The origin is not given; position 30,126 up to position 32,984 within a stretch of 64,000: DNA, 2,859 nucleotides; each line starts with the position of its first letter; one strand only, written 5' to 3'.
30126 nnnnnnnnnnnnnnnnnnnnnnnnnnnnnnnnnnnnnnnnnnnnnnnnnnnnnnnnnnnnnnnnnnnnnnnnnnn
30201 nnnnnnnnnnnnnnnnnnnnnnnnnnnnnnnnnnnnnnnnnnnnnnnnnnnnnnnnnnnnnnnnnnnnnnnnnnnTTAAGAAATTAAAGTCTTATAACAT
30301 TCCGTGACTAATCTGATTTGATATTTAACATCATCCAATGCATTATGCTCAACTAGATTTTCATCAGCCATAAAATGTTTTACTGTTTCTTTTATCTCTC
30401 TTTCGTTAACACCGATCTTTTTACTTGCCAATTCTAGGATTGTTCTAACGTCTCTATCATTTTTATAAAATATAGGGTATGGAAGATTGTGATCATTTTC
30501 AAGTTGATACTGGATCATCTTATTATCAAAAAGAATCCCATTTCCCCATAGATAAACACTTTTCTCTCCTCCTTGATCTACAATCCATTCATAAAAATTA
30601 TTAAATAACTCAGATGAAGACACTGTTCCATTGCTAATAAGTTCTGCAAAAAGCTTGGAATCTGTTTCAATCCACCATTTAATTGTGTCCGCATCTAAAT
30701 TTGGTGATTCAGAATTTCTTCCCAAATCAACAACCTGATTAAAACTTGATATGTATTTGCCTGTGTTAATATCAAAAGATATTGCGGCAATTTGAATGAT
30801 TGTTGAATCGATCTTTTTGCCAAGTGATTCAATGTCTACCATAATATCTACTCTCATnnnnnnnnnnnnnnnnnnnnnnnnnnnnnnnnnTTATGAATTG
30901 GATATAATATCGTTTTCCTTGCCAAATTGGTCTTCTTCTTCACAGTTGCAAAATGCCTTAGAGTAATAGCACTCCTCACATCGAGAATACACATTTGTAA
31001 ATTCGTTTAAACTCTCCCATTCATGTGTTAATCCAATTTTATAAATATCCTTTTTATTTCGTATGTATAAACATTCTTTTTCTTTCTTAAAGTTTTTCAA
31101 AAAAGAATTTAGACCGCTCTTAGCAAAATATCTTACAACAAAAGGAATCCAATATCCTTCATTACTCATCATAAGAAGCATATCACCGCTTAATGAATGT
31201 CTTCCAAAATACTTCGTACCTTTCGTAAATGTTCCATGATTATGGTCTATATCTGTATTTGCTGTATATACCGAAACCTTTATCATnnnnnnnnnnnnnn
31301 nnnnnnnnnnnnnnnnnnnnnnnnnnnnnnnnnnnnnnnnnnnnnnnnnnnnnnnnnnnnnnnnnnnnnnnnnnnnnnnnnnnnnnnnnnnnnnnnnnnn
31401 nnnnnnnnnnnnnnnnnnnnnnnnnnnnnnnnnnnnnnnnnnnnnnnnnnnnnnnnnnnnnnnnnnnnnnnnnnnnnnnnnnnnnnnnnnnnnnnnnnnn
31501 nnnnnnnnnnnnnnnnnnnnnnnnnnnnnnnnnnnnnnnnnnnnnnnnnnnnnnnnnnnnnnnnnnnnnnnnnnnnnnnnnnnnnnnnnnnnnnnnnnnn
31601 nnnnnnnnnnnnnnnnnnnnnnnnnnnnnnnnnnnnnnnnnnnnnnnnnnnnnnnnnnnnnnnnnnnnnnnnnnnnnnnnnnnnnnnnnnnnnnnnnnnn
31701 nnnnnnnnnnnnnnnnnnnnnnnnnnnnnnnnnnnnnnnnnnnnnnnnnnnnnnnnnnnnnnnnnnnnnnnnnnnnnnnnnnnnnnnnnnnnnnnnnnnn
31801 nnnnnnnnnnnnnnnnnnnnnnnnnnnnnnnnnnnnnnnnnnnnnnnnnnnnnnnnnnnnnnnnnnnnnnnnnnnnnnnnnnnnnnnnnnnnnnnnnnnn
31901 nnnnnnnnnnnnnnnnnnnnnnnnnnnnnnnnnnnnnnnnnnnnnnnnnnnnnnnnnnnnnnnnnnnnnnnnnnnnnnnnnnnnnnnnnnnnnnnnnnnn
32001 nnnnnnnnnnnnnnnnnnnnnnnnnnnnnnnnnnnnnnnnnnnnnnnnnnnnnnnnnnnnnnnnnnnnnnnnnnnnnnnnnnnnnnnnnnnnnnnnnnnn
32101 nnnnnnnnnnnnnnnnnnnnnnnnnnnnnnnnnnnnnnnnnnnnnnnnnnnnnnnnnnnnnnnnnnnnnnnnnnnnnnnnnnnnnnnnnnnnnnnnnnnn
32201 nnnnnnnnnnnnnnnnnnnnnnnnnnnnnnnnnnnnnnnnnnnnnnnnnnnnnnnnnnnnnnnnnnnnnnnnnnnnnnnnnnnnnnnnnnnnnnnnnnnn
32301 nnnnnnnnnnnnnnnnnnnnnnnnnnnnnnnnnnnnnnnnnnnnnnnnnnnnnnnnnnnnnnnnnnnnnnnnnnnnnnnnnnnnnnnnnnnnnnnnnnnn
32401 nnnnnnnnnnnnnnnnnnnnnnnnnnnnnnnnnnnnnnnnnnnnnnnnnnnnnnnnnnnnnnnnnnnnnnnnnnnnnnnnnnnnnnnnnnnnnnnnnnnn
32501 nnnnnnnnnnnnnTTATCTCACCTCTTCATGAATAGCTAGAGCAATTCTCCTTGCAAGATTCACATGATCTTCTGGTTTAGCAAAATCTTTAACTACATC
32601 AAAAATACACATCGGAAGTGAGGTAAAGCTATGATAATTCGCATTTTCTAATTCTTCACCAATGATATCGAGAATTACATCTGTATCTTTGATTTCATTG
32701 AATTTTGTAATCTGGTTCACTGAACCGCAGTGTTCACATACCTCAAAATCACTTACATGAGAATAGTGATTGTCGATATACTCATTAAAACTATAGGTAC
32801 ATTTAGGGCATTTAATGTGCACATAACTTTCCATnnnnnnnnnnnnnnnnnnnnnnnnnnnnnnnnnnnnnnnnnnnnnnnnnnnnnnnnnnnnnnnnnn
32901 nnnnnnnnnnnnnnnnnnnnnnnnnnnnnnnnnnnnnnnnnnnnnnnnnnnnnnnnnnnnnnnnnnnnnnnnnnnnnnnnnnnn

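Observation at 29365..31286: Minimal nucleotidyltransferase next to a DEDDh 3'-5' exonuclease and a Cys-rich protein under an SPBRE promoter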

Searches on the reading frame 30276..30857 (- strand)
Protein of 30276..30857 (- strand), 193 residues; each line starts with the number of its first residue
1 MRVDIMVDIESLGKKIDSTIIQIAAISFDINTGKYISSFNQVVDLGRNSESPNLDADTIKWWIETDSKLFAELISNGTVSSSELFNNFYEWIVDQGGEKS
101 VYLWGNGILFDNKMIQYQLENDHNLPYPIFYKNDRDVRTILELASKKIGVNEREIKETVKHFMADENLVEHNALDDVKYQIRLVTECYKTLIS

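Call 4: search_protein_families(library=pfam, proteins=[window:30276-30857:-], max_evalue=1)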
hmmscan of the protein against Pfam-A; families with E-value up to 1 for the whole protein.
window:30276-30857:- (193 aa): 3 families
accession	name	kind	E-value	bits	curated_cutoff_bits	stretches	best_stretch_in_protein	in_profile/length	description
PF16473.11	Rv2179c-like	-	1.6e-42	145.6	27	1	4-187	2-176/177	3'-5' exoribonuclease Rv2179c-like domain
PF00929.31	RNase_T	-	1.4e-05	26.2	24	1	6-183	2-163/164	Exonuclease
PF03962.21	Mnd1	-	0.096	13.4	23.5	1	141-170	18-46/60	Mnd1 HTH domain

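Call 8: search_dna_similar(query=window:30276-30857:-, collection=phages, mode=protein, max_rows=30)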
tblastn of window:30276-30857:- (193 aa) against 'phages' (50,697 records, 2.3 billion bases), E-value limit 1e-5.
Records with a match: 393; places in all: 395; records where one place covers at least 80% of the query: 325.
Best place of each record, by identity: 60-80% 5; <60% 388.
By first word of the organism name: Escherichia 88; Vibrio 85; Klebsiella 26; Rhodobacter 23; Bacillus 22; Salmonella 20; Rhizobium 19; Enterobacteria 15; Providencia 9; Stx2a-converting 8; and 31 more.
By host as written in the record: - 44; Escherichia coli 39; Vibrio harveyi BAA-1116 34; Rhodobacter capsulatus YW1 23; Klebsiella pneumoniae 21; Escherichia coli str. K-12 substr. MG1655 8; Vibrio campbellii BB120 7; Vibrio cholerae 6; and 134 more.
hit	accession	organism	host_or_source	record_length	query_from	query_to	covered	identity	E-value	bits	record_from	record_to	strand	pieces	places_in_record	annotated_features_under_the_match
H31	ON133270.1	Bacillus phage 2S-4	Rosselomorea vietnamensis FJAT-46955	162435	2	193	99%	68.2%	3e-83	273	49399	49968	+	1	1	none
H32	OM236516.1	Bacillus phage FADO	Bacillus subtilis BEST7003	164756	2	193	99%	68.2%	3e-83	273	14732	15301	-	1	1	exodeoxyribonuclease VIII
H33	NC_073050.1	Bacillus phage FADO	Bacillus subtilis BEST7003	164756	2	193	99%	68.2%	3e-83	273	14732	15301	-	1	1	exodeoxyribonuclease VIII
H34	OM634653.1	Bacillus phage vB_BsuS_PJN02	Bacillus subtilis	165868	2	193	99%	68.2%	3e-83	273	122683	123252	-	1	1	exonuclease-like protein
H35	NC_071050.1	Bacillus phage vB_BsuS_PJN02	Bacillus subtilis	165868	2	193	99%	68.2%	3e-83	273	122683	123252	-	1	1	exonuclease-like protein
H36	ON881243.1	Bacillus phage PK-3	Bacillus sp.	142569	2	193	99%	58.5%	1e-65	223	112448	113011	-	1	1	exonuclease-like protein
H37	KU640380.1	Bacillus phage Shbh1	Bacillus sp. MGK1/ERV9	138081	1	192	99%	57.0%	1e-62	214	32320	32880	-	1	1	exonuclease-like protein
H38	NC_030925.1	Bacillus phage Shbh1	Bacillus sp. MGK1/ERV9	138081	1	192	99%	57.0%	1e-62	214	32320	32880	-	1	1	exonuclease-like protein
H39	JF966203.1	Bacillus phage Bastille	Bacillus cereus HER1399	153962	2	191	98%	49.0%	4e-47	170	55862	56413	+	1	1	phage exodeoxyribonuclease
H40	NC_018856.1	Bacillus phage Bastille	Bacillus cereus HER1399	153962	2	191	98%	49.0%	4e-47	170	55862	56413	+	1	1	phage exodeoxyribonuclease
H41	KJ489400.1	Bacillus phage Hoody T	-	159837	2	191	98%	49.0%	4e-47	170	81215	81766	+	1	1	exonuclease II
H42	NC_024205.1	Bacillus phage Hoody T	-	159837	2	191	98%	49.0%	4e-47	170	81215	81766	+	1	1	exonuclease II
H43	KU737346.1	Bacillus phage Vinny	Bacillus thuringiensis subsp. kurstaki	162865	2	191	98%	49.0%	4e-47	170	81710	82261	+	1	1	exonuclease I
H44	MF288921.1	Bacillus phage OTooleKemple52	Bacillus thuringiensis kurstaki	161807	2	191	98%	48.4%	4e-46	167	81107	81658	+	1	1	exonuclease I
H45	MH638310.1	Bacillus phage Kamfam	Bacillus thuringiensis kurstaki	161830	2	191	98%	48.4%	4e-46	167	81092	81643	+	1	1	124: 3'-exoribonuclease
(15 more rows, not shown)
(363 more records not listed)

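Call 10: get_annotated_region(hit=H35, flank=5000)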
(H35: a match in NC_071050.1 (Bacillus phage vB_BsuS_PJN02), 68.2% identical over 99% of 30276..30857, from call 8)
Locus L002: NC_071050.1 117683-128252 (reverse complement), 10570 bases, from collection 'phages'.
description: Bacillus phage vB_BsuS_PJN02, complete genome.
organism: Bacillus phage vB_BsuS_PJN02 (NCBI taxid 2920374)
taxonomy: Viruses; Duplodnaviria; Heunggongvirae; Uroviricota; Caudoviricetes; Zhangjivirus; Zhangjivirus PJN02
host: Bacillus subtilis; source: waste water; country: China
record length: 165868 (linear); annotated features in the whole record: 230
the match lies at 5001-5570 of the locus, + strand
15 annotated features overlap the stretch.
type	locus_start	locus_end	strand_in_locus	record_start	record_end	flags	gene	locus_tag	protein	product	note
CDS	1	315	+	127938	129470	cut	-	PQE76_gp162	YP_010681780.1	replicative DNA helicase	-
CDS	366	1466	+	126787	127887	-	-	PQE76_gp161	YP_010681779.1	DNA primase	-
CDS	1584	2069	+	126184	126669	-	-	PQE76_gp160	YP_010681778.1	hypothetical protein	-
CDS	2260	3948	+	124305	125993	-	-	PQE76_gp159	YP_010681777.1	putative single-strand DNA-specific exonuclease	putative SPBc2 prophage-derived single-strand DNA-specific exonuclease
CDS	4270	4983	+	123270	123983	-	-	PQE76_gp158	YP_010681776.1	GTP pyrophosphokinase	-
CDS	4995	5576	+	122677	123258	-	-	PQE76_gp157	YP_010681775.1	exonuclease-like protein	-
CDS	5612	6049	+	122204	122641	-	-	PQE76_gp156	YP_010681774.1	hypothetical protein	-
CDS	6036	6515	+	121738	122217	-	-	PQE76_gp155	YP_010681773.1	NADAR family protein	-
CDS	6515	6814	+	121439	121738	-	-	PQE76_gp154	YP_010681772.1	hypothetical protein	-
CDS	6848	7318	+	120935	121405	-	-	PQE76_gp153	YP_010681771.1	phosphatase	-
CDS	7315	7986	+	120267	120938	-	-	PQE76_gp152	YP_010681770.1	hypothetical protein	-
CDS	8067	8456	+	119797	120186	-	-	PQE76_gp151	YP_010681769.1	hypothetical protein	-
CDS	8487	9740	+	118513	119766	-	-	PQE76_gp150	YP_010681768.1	glutathionylspermidine synthase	-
CDS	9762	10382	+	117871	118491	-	-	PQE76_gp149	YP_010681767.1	poly-gamma-glutamate hydrolase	-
CDS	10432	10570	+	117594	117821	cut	-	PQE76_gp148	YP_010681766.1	hypothetical protein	-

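Call 15: search_solved_structures(query=window:30276-30857:-, max_evalue=0.01, show_alignments=2)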
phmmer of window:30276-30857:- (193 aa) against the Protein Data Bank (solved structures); distinct sequences matched with E-value up to 0.01: 0.

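Call 17: search_protein_families(library=phrogs, proteins=[window:30276-30857:-], max_evalue=0.001)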
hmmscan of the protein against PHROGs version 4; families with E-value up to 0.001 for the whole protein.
window:30276-30857:- (193 aa): 6 families
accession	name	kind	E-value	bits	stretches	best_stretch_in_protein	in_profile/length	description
phrog_255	-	DNA, RNA and nucleotide metabolism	5.7e-45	155.1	1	1-192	179-363/436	exonuclease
phrog_14078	-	unknown function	1.1e-29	104.8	1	4-191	83-257/264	-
phrog_20376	-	DNA, RNA and nucleotide metabolism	1.3e-25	91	1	5-192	350-524/530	exonuclease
phrog_2082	-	DNA, RNA and nucleotide metabolism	8.5e-23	81.5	1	4-192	642-817/823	exonuclease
phrog_8783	-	unknown function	2.7e-15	57.1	1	86-192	12-108/114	-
phrog_192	-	DNA, RNA and nucleotide metabolism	6.5e-05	23.4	1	6-183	110-266/397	DNA polymerase exonuclease subunit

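Call 18: search_protein_families(library=ncbifam, proteins=[window:30276-30857:-], max_evalue=0.01)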
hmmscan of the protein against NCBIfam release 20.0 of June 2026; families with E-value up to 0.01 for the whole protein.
window:30276-30857:- (193 aa): 0 families

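Call 62: search_protein_families(library=padloc, proteins=[window:30276-30857:-], max_evalue=0.01)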
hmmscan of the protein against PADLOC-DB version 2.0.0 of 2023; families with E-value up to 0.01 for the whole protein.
window:30276-30857:- (193 aa): 1 family
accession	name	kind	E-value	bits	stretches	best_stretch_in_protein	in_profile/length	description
PDLC01247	DEDDh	-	5.7e-08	31.5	1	5-183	1-137/139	"CAS-I,CAS-II,CAS-III,CAS-IV,CAS-V,CAS-VI; associated"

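Call 82: find_related_loci(query=window:30276-30857:-, collection=viral_contigs, flank=8000)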
Query window:30276-30857:- (193 aa) in viral_contigs; peptide patterns used: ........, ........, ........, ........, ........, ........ (x = any residue, [..] = any of these).
6 stretches matched a pattern; 6 encode a relative of the query (tblastn E <= 1e-3); 6 distinct loci.
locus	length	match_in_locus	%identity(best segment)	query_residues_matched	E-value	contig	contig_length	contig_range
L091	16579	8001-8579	94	1-193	3e-122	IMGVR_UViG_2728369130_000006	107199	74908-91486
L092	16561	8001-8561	57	1-192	5e-67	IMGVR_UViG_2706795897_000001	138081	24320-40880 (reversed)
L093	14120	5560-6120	56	1-192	1e-65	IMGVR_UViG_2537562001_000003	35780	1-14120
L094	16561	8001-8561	52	2-193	8e-62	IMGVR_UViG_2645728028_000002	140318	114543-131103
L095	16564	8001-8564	50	2-193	5e-56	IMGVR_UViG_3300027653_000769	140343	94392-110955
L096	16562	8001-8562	55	1-192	2e-54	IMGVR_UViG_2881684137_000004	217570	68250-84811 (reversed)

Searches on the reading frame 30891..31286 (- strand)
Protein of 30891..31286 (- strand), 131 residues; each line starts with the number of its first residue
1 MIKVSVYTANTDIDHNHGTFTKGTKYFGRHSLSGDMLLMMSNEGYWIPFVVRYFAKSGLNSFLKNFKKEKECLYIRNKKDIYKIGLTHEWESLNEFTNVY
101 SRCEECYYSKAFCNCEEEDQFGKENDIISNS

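Call 4: search_protein_families(library=pfam, proteins=[window:30891-31286:-], max_evalue=1)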
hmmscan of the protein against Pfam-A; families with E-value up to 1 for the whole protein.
window:30891-31286:- (131 aa): 1 family
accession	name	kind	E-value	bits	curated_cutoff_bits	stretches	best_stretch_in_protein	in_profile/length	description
PF01655.23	Ribosomal_L32e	-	0.17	12.6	25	1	38-85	37-84/108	Ribosomal protein L32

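Call 17: search_protein_families(library=phrogs, proteins=[window:30891-31286:-], max_evalue=0.001)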
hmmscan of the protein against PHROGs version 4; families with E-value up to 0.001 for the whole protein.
window:30891-31286:- (131 aa): 0 families

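Call 18: search_protein_families(library=ncbifam, proteins=[window:30891-31286:-], max_evalue=0.01)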
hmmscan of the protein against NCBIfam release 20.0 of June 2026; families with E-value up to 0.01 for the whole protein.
window:30891-31286:- (131 aa): 0 families

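Call 36: search_dna_similar(query=window:30891-31286:-, collection=phages, mode=protein, max_rows=20, max_evalue=0.001)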
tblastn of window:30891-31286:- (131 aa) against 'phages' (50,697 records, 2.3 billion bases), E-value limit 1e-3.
Records with a match: 6; places in all: 6; records where one place covers at least 80% of the query: 0.
Best place of each record, by identity: <60% 6.
By first word of the organism name: Bacillus 6.
By host as written in the record: Bacillus anthracis Sterne 2; Bacillus cereus 2; Bacillus sp. C30 1; Bacillus anthracis 1.
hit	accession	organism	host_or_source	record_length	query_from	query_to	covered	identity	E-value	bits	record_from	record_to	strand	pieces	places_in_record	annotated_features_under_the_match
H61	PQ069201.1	Bacillus phage C30-3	Bacillus sp. C30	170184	1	81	62%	46.3%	1e-10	63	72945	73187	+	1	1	record has no annotation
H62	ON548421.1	Bacillus phage vB_BanS-Thrax5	Bacillus anthracis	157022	1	100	76%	36.3%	2e-9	60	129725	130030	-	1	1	hypothetical protein (x2)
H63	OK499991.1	Bacillus phage vB_BanS_Sophrita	Bacillus anthracis Sterne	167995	1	81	62%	40.2%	8e-9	58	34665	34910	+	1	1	hypothetical protein (x2)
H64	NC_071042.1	Bacillus phage vB_BanS_Sophrita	Bacillus anthracis Sterne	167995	1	81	62%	40.2%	8e-9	58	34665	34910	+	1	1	hypothetical protein (x2)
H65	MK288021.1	Bacillus phage pW2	Bacillus cereus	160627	1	81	62%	39.0%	6e-9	58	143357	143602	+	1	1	hypothetical protein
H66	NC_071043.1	Bacillus phage pW2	Bacillus cereus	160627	1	81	62%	39.0%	6e-9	58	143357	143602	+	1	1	hypothetical protein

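Call 62: search_protein_families(library=padloc, proteins=[window:30891-31286:-], max_evalue=0.01)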
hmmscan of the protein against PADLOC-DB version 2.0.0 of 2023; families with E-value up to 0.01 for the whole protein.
window:30891-31286:- (131 aa): 0 families

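Call 63: find_homologous_proteins(query=window:30891-31286:-, max_evalue=0.001)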
Query window:30891-31286:- (131 aa): 2 proteins with E <= 0.001 among 4 candidates.
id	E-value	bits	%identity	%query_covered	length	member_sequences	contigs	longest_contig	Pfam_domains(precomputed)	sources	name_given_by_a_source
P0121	2.5e-85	301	100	100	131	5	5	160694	-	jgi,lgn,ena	-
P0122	8.5e-71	254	85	100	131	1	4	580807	-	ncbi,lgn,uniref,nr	ncbi:hypothetical protein FKN04_22830 [Bacillus glycinifermentans]|uniref:hypothetical protein n=1 T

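Call 65: get_annotated_region(hit=H64, flank=2500)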
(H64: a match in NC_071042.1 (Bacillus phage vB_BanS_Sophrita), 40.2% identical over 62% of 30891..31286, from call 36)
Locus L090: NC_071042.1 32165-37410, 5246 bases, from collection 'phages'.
description: Bacillus phage vB_BanS_Sophrita, complete genome.
organism: Bacillus phage vB_BanS_Sophrita (NCBI taxid 2894790)
taxonomy: Viruses; Duplodnaviria; Heunggongvirae; Uroviricota; Caudoviricetes; Joanripponvirinae; Sophritavirus; Sophritavirus sophrita
host: Bacillus anthracis Sterne; source: raw sewage; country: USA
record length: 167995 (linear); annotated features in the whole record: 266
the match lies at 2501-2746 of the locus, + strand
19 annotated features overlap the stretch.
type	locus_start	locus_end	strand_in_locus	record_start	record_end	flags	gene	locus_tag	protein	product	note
CDS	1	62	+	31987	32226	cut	-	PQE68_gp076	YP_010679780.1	hypothetical protein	gp76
CDS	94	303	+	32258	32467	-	-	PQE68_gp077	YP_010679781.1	hypothetical protein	gp77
CDS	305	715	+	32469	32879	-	-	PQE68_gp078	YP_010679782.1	site-specific recombination directionality factor RDF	gp78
CDS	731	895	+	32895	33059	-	-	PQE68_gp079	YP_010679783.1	hypothetical protein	gp79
CDS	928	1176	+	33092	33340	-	-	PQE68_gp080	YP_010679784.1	hypothetical protein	gp80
CDS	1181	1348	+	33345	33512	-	-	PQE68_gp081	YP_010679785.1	hypothetical protein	gp81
CDS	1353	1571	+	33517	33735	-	-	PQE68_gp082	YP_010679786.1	hypothetical protein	gp82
CDS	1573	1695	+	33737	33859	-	-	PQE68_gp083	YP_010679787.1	hypothetical protein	gp83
CDS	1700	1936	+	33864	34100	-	-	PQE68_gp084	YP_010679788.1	hypothetical protein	gp84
CDS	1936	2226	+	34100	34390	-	-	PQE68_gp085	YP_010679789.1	hypothetical protein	gp85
CDS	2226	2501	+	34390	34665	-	-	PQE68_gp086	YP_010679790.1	hypothetical protein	gp86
CDS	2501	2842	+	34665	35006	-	-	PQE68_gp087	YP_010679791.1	hypothetical protein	gp87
CDS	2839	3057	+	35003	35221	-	-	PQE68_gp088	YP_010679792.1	hypothetical protein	gp88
CDS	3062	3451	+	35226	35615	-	-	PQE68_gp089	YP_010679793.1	hypothetical protein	gp89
CDS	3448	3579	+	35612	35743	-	-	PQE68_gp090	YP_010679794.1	hypothetical protein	gp90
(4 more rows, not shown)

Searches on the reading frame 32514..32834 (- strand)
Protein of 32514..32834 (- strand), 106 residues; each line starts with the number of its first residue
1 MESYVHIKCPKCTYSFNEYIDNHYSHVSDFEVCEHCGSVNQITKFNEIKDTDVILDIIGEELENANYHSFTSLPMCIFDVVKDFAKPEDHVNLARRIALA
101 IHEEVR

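Call 16: search_protein_families(library=pfam, proteins=[window:32514-32834:-], max_evalue=0.01)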
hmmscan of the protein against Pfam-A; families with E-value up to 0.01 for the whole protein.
window:32514-32834:- (106 aa): 1 family
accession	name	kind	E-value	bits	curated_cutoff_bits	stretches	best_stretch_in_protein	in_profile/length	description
PF25206.1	DUF7836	-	1.5e-05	25.2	26.7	1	2-46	3-46/59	Domain of unknown function (DUF7836)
